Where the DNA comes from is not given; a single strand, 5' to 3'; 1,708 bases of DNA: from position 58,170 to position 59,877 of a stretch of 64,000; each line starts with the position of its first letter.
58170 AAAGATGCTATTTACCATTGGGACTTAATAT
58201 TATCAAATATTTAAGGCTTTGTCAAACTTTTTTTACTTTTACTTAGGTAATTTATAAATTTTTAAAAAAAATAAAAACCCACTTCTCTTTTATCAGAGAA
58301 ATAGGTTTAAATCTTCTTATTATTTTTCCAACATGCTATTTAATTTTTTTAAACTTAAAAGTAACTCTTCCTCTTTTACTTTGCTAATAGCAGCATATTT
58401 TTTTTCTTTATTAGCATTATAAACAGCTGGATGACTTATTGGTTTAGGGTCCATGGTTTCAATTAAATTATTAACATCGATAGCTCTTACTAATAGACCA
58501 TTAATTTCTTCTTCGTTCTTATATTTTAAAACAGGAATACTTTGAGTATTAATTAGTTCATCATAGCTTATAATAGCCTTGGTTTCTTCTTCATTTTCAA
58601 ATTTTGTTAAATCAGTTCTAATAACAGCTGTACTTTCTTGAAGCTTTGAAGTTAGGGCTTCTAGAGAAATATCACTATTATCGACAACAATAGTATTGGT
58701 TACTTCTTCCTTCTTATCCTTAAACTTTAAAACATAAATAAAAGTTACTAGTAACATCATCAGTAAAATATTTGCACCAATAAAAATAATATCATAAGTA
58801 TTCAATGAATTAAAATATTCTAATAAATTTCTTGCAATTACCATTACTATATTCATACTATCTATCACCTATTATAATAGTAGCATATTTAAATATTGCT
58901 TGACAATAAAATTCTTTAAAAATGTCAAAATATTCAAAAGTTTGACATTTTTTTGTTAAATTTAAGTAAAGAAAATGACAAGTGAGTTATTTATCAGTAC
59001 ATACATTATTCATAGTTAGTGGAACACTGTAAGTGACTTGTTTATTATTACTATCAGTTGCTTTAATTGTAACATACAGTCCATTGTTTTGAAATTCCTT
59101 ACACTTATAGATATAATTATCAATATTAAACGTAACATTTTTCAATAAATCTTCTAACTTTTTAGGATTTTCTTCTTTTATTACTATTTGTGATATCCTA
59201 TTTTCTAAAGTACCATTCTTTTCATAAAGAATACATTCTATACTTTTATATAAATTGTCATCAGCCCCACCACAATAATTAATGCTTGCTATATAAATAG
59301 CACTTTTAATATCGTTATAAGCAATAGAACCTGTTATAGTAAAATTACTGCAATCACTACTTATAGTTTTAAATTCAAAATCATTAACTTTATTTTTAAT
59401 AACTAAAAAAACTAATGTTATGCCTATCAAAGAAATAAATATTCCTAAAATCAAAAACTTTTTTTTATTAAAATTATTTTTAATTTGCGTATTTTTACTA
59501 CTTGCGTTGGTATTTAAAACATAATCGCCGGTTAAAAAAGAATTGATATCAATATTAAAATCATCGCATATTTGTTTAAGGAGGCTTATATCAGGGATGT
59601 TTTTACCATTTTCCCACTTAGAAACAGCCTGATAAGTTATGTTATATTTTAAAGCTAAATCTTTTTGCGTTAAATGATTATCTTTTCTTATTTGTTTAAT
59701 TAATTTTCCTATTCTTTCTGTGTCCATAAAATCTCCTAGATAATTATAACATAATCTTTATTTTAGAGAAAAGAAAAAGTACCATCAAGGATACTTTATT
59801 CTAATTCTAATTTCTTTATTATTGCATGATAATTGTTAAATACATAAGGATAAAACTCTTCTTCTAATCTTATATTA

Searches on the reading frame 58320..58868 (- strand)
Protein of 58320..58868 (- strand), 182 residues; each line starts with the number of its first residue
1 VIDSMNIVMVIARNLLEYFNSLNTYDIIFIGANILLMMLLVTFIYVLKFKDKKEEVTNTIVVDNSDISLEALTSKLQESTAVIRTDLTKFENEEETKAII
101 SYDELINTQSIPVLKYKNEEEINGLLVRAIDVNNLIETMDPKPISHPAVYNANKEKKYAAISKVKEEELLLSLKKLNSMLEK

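Call 5: search_protein_families(library=pfam, max_evalue=0.1, proteins=[window:58320-58868:-])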
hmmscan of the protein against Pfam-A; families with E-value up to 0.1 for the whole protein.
window:58320-58868:- (182 aa): 1 family
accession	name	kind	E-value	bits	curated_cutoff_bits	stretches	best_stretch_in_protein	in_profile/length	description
PF20362.3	DUF6657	-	0.046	14.2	27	0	99-167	74-139/142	Family of unknown function (DUF6657)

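Call 6: search_protein_families(library=ncbifam, max_evalue=0.1, proteins=[window:58320-58868:-])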
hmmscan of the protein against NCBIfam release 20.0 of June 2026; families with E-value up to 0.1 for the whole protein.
window:58320-58868:- (182 aa): 2 families
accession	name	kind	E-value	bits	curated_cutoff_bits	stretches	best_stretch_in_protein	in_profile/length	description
NF041397.1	TranRegGlpR_Halo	equivalog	0.0039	16.8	300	1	52-95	6-48/253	HTH-type transcriptional regulator GlpR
NF010723.1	PRK14125.1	equivalog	0.092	12.7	60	0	34-82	8-56/87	cell division suppressor protein YneA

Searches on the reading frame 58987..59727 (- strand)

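Call 5: search_protein_families(library=pfam, max_evalue=0.1, proteins=[window:58987-59727:-])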
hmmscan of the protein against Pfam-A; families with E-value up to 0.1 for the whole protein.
window:58987-59727:- (246 aa): 9 families
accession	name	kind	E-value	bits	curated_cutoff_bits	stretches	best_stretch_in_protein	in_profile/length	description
PF01381.28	HTH_3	-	2.4e-14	53.5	23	1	10-62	1-53/55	Helix-turn-helix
PF12844.13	HTH_19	-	2.4e-09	37.4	30.2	1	7-68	1-62/64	Helix-turn-helix domain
PF13443.12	HTH_26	-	7.3e-07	29.8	22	1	10-61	2-54/63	Cro/C1-type HTH DNA-binding domain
PF15731.11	MqsA_antitoxin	-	0.0013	19.2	30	1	7-51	71-115/131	Antitoxin component of bacterial toxin-antitoxin system, MqsA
PF13560.12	HTH_31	-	0.0027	18.4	27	1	6-55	2-52/64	Helix-turn-helix domain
PF13412.12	HTH_24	-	0.021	14.8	21.9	1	8-36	7-35/48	Winged helix-turn-helix DNA-binding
PF13518.12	HTH_28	-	0.032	14.8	25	1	10-40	6-34/52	Helix-turn-helix domain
PF14549.12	P22_Cro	-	0.032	14.4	30.2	1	21-46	12-35/60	DNA-binding transcriptional regulator Cro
PF13744.12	HTH_37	-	0.04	14.2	27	1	6-42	19-55/80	Helix-turn-helix domain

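Call 6: search_protein_families(library=ncbifam, max_evalue=0.1, proteins=[window:58987-59727:-])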
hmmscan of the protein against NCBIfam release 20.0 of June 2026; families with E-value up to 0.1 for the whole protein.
window:58987-59727:- (246 aa): 19 families
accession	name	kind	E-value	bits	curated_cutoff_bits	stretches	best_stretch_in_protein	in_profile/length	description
NF041951.1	phage_RstR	subfamily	3.3e-11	43.4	80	1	7-67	4-64/108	RstR family transcriptional repressor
TIGR03070.1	couple_hipB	subfamily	4.8e-10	39.2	71.65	1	5-60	2-57/58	type II toxin-antitoxin system Y4mF family antitoxin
NF052239.1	antitox_spr1629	equivalog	5.1e-09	35.7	335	1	6-78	3-76/377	spr1629 family repressor/antitoxin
NF047948.1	male_kill_WMK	equivalog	2.1e-08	34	300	1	5-80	5-82/300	WO male-killing family protein Wmk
TIGR03830.1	CxxCG_CxxCG_HTH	subfamily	1.2e-07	31.6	61.8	1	3-49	63-109/127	type II TA system antitoxin MqsA family protein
NF041575.1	antitoxPezA_Strep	equivalog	4.7e-07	29.9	290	1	6-65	2-61/158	type II toxin-antitoxin system antitoxin PezA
TIGR00270.2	TIGR00270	equivalog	1.3e-06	28.3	110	1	7-63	77-133/159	multiprotein bridging factor aMBF1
NF007408.0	PRK09943.1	equivalog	1.5e-05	24.7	211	1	6-66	8-68/185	HTH-type transcriptional regulator PuuR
NF007257.0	PRK09706.1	subfamily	2.5e-05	24.1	101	1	1-97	1-96/135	transcriptional repressor DicA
NF007271.0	PRK09726.1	equivalog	0.00077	19.4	79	1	8-53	15-60/88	type II toxin-antitoxin system antitoxin HipB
NF006015.0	PRK08154.1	subfamily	0.0027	16.9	204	1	5-68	30-93/314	anaerobic benzoate catabolism transcriptional regulator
NF047654.1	DiguCycDgcRLepto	equivalog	0.0071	15.3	500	1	46-162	171-285/295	diguanylate cyclase DgcR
NF046032.1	TransRegSlrRBacil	equivalog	0.015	15.4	250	1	6-73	2-70/149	HTH-type transcriptional regulator SlrR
NF010614.0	PRK14013.1-4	equivalog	0.035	13.1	495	1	82-110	62-90/357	hypothetical protein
NF010465.0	PRK13890.1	equivalog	0.038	14.1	96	1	12-64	12-64/121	conjugal transfer protein TrbA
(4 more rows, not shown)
